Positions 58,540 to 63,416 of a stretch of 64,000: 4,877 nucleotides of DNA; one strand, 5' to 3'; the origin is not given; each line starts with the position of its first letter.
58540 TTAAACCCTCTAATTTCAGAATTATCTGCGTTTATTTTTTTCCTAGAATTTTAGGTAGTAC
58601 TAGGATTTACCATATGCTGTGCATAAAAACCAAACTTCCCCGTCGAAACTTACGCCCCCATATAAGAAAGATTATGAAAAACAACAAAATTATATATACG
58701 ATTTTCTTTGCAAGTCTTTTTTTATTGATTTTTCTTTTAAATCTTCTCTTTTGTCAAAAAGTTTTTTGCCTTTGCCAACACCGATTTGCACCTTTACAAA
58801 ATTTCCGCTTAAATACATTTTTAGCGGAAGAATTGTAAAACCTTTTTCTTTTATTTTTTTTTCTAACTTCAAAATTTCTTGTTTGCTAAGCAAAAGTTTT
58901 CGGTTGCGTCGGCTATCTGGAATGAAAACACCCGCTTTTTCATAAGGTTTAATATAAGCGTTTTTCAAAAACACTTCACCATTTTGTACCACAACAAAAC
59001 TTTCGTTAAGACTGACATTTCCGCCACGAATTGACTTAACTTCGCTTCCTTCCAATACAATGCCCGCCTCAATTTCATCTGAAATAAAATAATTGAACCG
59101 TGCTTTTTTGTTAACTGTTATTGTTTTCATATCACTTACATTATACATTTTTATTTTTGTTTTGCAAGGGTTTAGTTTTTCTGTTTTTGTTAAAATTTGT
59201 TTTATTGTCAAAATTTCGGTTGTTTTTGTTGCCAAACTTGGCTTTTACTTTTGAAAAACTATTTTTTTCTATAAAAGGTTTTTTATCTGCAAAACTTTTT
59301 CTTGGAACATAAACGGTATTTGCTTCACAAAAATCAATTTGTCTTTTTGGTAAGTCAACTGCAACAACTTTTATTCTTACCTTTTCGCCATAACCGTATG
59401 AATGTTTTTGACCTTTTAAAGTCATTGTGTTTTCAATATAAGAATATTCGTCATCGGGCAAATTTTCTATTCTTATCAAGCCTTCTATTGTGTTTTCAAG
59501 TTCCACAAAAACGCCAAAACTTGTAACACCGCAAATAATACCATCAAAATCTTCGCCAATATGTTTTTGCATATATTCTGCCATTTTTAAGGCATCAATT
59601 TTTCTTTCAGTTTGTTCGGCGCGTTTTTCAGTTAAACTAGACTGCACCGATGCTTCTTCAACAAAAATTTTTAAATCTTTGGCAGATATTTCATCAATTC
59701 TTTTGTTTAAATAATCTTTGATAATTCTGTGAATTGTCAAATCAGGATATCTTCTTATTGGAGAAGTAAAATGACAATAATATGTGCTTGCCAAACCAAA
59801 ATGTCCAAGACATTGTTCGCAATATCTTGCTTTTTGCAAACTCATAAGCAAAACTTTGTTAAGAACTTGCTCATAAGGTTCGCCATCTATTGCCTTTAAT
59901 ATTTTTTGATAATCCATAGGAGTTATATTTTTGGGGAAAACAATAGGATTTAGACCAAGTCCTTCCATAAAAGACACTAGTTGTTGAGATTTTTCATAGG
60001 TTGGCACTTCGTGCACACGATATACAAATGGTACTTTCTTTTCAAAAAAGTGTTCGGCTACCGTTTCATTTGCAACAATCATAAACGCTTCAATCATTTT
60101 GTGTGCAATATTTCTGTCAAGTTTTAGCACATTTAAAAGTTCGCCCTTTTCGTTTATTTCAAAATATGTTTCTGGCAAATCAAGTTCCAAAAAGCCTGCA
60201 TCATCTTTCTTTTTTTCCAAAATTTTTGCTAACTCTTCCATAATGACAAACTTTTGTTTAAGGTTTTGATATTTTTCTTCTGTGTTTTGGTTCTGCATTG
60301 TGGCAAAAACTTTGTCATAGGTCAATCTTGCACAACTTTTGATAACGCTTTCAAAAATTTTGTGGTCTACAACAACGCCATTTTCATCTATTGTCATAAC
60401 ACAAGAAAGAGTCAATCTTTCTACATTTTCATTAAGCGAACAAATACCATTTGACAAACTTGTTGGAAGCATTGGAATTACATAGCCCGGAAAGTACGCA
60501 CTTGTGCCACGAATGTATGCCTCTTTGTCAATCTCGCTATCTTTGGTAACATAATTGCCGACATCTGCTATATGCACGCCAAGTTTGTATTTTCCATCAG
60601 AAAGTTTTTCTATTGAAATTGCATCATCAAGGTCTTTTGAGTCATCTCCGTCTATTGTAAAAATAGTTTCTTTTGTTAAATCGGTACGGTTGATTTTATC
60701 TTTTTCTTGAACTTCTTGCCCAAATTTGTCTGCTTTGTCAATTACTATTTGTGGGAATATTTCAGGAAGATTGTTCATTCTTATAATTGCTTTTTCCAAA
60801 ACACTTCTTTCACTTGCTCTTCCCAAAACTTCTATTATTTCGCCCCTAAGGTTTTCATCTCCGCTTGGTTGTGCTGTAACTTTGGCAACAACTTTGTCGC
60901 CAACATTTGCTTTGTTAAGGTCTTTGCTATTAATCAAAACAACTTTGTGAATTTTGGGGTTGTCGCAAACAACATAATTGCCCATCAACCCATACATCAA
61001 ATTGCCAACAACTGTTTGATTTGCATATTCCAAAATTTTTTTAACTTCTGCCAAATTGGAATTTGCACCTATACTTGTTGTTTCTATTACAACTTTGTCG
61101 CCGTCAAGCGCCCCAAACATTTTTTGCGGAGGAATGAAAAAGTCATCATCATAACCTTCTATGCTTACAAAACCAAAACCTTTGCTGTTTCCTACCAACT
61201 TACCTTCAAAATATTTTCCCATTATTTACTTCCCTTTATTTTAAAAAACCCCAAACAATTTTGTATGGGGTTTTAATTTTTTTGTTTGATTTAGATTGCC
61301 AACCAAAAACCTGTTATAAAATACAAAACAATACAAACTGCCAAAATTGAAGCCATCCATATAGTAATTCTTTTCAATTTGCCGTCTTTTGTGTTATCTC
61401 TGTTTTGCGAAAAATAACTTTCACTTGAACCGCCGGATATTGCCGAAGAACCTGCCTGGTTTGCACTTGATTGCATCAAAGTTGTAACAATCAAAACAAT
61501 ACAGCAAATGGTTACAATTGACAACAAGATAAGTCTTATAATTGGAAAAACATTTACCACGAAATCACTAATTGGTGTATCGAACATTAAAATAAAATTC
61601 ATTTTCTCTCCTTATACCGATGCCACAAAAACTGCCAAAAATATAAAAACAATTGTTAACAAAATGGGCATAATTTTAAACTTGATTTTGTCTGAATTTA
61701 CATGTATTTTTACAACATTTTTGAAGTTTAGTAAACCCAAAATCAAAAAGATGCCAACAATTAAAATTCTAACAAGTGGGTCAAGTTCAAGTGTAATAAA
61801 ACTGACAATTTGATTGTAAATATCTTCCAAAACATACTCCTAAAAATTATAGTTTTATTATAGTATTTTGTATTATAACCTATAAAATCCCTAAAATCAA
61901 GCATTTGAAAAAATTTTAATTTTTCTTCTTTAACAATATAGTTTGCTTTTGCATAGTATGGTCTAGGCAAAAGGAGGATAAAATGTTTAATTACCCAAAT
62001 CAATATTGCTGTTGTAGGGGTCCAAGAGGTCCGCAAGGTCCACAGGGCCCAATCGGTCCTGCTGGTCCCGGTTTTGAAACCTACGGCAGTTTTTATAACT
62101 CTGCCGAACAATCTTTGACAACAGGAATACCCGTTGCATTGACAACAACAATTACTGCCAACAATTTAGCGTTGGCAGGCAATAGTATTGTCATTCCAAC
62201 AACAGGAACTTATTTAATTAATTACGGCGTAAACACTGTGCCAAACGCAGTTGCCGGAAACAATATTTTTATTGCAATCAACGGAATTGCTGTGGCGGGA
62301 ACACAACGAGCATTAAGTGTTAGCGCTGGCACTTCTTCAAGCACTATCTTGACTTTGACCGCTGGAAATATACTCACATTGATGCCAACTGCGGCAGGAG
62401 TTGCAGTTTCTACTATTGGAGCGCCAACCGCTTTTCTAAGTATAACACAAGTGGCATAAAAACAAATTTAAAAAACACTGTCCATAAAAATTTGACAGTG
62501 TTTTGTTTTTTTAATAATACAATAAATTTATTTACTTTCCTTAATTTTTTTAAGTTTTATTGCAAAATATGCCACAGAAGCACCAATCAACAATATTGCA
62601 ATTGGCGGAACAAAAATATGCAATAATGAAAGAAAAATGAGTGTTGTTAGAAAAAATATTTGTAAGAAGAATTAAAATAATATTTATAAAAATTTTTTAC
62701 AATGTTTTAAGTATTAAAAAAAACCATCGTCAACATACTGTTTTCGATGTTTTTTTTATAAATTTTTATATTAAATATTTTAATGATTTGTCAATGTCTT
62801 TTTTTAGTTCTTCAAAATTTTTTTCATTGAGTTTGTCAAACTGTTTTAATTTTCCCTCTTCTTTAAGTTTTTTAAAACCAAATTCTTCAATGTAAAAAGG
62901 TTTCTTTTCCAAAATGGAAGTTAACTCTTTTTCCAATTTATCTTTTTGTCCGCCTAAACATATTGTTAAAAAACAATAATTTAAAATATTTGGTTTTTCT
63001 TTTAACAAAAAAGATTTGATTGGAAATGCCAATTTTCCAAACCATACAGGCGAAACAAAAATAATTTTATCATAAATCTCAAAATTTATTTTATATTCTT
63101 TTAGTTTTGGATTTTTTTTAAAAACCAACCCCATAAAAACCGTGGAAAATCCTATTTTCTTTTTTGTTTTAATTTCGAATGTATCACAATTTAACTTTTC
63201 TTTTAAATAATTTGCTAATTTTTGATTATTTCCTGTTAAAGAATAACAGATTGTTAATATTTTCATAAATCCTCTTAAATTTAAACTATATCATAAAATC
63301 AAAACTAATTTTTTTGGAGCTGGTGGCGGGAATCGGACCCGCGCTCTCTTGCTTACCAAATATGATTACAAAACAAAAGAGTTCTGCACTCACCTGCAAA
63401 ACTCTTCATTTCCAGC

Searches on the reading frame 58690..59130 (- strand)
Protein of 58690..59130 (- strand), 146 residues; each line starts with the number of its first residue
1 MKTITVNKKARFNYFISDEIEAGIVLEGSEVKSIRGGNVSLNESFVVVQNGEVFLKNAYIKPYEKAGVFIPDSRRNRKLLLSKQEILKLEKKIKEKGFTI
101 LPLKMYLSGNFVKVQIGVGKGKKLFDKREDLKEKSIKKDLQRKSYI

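Call 18: search_protein_families(library=pfam, proteins=[window:58690-59130:-], max_evalue=0.01)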
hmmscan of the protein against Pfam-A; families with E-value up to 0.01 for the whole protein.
window:58690-59130:- (146 aa): 1 family
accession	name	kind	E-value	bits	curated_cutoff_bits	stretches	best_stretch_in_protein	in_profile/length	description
PF01668.23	SmpB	-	1.7e-55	187.3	27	1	4-143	1-140/143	SmpB protein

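Call 19: find_encoding_contigs(protein=window:58690-59130:-, flank=6000, max_places=10)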
Protein window:58690-59130:- (146 aa): no gene with exactly this product is on record in the collection.

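Call 23: find_homologous_proteins(query=window:58690-59130:-, max_evalue=1e-30)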
Query window:58690-59130:- (146 aa): 4989 proteins with E <= 1e-30 among 8000 candidates; the best 120 are listed.
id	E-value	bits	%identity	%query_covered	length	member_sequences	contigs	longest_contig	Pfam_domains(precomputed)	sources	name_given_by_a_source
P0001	4.2e-77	274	90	100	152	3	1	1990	PF01668.24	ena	-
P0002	3.8e-76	271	90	100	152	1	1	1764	PF01668.24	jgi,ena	-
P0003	3.8e-76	271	90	100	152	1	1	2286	PF01668.24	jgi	-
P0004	1.0e-75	270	90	100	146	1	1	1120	PF01668.24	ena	-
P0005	2.9e-75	268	89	100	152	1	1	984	PF01668.24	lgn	-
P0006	1.8e-71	256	85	100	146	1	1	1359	PF01668.24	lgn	-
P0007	5.8e-56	206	66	99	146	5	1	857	PF01668.24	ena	-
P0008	8.2e-56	205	70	97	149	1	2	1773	PF01668.24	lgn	-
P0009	9.1e-56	205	70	97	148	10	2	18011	PF01668.24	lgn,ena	-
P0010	1.6e-55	205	70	97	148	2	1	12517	PF01668.24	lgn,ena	-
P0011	1.7e-55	204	66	100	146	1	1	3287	PF01668.24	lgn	-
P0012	2.7e-55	204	70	97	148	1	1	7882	PF01668.24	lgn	-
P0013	2.8e-55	204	70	97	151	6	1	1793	PF01668.24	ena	-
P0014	3.8e-55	203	69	97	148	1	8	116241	PF01668.24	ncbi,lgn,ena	-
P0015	6.8e-55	202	68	99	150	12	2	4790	PF01668.24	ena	-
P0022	8.1e-54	199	69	99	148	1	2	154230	PF01668.24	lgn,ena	-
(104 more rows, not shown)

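Call 24: find_encoding_contigs(protein=P0003, flank=3000, max_places=3)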
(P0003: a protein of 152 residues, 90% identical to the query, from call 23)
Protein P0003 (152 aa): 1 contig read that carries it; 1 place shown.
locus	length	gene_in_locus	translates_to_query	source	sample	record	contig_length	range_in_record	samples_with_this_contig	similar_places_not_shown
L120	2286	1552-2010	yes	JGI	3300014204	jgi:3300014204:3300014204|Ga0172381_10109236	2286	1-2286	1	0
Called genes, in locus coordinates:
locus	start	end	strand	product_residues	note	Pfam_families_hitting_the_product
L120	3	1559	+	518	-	?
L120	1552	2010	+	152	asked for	PF01668:SmpB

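Call 25: find_encoding_contigs(protein=P0001, flank=3000, max_places=3)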
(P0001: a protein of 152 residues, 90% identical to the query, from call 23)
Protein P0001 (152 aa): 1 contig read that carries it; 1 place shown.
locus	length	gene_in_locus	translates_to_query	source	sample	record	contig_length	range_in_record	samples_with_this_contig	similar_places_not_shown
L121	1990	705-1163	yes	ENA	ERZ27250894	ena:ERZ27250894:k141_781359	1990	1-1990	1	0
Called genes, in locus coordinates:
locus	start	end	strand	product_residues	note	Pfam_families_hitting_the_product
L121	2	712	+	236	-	?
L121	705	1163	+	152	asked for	PF01668:SmpB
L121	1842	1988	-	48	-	?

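Call 26: find_encoding_contigs(protein=P0002, flank=3000, max_places=3)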
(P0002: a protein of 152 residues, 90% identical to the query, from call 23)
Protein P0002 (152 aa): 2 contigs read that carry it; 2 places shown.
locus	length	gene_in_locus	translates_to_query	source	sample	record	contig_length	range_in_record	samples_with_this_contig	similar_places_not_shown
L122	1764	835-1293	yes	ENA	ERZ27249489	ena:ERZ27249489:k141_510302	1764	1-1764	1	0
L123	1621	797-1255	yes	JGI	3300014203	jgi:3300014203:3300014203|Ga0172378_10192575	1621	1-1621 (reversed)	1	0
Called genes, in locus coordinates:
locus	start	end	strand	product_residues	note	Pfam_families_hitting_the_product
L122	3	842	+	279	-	?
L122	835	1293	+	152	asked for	PF01668:SmpB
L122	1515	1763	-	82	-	?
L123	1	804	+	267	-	?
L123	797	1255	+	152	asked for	PF01668:SmpB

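Call 34: find_encoding_contigs(protein=P0014, flank=4000, max_places=6)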
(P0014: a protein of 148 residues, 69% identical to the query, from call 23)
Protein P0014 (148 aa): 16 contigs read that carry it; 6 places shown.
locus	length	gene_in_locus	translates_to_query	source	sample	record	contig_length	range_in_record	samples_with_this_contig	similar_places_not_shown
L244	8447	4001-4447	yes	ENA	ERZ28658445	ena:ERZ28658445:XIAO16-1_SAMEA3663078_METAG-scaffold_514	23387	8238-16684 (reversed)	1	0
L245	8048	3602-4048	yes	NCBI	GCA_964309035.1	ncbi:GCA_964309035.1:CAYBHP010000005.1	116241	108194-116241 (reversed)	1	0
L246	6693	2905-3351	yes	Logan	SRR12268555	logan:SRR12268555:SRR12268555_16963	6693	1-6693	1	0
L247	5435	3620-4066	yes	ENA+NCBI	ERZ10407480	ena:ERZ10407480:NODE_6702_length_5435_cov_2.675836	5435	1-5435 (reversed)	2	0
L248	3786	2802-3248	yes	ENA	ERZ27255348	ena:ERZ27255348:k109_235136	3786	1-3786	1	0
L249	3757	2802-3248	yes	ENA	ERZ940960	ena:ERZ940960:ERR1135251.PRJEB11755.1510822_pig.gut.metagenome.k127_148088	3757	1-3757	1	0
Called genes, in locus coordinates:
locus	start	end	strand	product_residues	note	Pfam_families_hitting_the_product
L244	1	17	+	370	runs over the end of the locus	PF02463:SMC_N (faint), PF13304:AAA_21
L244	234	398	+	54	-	-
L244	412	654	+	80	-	-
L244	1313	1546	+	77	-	-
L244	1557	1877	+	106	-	PF03840:SecG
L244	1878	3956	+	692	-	-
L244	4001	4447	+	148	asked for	PF01668:SmpB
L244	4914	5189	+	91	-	-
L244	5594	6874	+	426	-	-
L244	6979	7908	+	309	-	PF00070:Pyr_redox (faint), PF00890:FAD_binding_2 (weak), PF01134:GIDA (faint), PF03486:HI0933_like (weak), PF07992:Pyr_redox_2, PF12831:FAD_oxidored, PF13450:NAD_binding_8 (weak), PF13738:Pyr_redox_3, +2 more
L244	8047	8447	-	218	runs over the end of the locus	PF03167:UDG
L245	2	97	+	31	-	?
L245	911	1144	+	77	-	-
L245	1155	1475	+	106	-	PF03840:SecG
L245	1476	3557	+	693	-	PF08206:OB_RNB, PF17876:CSD2, PF00773:RNB, PF00575:S1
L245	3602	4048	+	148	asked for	PF01668:SmpB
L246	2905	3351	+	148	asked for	PF01668:SmpB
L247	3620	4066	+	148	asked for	PF01668:SmpB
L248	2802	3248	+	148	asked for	PF01668:SmpB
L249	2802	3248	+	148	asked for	PF01668:SmpB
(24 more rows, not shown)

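Call 35: find_encoding_contigs(protein=P0009, flank=4000, max_places=4)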
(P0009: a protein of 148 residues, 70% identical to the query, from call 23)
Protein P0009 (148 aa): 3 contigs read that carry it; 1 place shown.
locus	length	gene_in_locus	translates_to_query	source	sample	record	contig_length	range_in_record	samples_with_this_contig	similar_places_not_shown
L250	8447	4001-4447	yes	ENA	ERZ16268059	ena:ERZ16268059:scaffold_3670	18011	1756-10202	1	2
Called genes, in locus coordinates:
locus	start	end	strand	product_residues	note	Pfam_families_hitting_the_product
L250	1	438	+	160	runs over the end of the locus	PF00583:Acetyltransf_1, PF13420:Acetyltransf_4 (weak), PF13673:Acetyltransf_10, PF13508:Acetyltransf_7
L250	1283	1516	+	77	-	-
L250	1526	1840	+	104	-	PF03840:SecG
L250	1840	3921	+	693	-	PF08206:OB_RNB, PF17876:CSD2, PF00773:RNB, PF00575:S1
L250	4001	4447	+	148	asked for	PF01668:SmpB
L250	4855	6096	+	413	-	-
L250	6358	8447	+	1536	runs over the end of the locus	PF07581:Glug (faint)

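Call 36: find_encoding_contigs(protein=P0022, flank=4000, max_places=4)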
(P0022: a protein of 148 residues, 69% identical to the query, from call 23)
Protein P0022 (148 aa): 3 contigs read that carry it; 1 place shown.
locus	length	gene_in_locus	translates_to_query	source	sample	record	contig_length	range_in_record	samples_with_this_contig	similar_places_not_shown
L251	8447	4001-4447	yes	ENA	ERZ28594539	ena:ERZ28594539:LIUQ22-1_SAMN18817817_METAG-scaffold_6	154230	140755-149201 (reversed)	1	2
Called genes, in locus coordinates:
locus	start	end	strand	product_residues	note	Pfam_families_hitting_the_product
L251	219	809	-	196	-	PF14206:Cys_rich_CPCC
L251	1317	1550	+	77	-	-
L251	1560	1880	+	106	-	PF03840:SecG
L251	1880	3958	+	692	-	PF08206:OB_RNB, PF17876:CSD2, PF00773:RNB, PF00575:S1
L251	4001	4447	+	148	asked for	PF01668:SmpB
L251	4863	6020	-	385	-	-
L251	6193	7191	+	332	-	PF01628:HrcA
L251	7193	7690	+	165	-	PF01025:GrpE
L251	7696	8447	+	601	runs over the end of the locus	PF00012:HSP70, PF06723:MreB_Mbl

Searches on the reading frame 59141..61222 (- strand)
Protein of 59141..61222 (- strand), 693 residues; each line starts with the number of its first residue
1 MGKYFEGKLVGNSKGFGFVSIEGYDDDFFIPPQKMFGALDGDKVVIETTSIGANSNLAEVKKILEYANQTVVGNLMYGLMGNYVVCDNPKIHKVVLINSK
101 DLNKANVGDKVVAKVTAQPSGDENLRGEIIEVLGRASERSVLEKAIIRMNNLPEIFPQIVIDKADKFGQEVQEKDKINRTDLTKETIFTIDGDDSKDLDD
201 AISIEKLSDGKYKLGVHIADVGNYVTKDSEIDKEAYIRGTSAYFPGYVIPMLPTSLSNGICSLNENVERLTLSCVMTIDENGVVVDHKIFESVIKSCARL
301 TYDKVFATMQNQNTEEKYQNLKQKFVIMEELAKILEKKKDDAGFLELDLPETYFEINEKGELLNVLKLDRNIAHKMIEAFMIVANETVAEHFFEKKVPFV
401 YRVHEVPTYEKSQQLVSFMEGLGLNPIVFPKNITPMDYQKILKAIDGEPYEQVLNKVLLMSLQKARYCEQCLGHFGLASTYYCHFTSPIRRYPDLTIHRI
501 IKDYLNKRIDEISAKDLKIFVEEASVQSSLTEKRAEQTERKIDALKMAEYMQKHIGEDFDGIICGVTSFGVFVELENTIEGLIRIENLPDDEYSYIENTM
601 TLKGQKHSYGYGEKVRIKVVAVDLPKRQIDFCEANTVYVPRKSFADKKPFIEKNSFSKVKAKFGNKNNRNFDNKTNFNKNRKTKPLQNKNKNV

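Call 86: search_protein_families(library=pfam, proteins=[window:59141-61222:-], max_evalue=0.001)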
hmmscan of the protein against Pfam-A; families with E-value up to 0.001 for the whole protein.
window:59141-61222:- (693 aa): 5 families
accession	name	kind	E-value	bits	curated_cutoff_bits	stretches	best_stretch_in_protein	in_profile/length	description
PF00773.25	RNB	-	6.4e-110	367.9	29.3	1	179-506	1-325/326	RNB domain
PF17876.7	CSD2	-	7.5e-25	87.2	26.2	1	83-157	1-74/74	Cold shock domain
PF08206.17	OB_RNB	-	6.6e-18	64.6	24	1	7-60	1-53/58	Ribonuclease B OB domain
PF00575.29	S1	-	4.2e-09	37.1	22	1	555-631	4-71/74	S1 RNA binding domain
PF22707.2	S1CSD-TOTE-2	-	0.00012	22.5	27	0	3-33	1-25/60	S1/CSD-like domain 2 of the TOTE conflict systems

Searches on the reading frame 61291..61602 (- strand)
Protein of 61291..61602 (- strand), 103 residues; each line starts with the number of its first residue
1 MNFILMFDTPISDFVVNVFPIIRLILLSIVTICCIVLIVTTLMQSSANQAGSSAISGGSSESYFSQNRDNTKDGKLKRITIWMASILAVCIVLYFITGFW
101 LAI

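Call 86: search_protein_families(library=pfam, proteins=[window:61291-61602:-], max_evalue=0.001)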
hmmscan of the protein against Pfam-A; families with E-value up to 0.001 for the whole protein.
window:61291-61602:- (103 aa): 1 family
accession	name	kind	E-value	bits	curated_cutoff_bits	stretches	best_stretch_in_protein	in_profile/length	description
PF03840.19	SecG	-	4.2e-13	49.6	29.2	1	25-94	1-67/70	Preprotein translocase SecG subunit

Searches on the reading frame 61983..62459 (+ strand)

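Call 18: search_protein_families(library=pfam, proteins=[window:61983-62459:+], max_evalue=0.01)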
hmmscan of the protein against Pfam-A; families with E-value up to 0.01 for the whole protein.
window:61983-62459:+ (158 aa): 1 family
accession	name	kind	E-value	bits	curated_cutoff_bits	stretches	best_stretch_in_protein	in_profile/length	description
PF18573.7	BclA_C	-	9.3e-09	35.7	38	1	37-158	3-128/128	BclA C-terminal domain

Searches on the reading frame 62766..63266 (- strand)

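Call 86: search_protein_families(library=pfam, proteins=[window:62766-63266:-], max_evalue=0.001)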
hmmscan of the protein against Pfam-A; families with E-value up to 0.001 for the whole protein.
window:62766-63266:- (166 aa): 2 families
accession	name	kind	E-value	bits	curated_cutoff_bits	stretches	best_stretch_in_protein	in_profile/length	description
PF03358.20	FMN_red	-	2.8e-05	24.2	24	1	1-87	1-93/152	NADPH-dependent FMN reductase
PF12724.12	Flavodoxin_5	-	6.1e-05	23.8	27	0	58-128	37-98/145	Flavodoxin domain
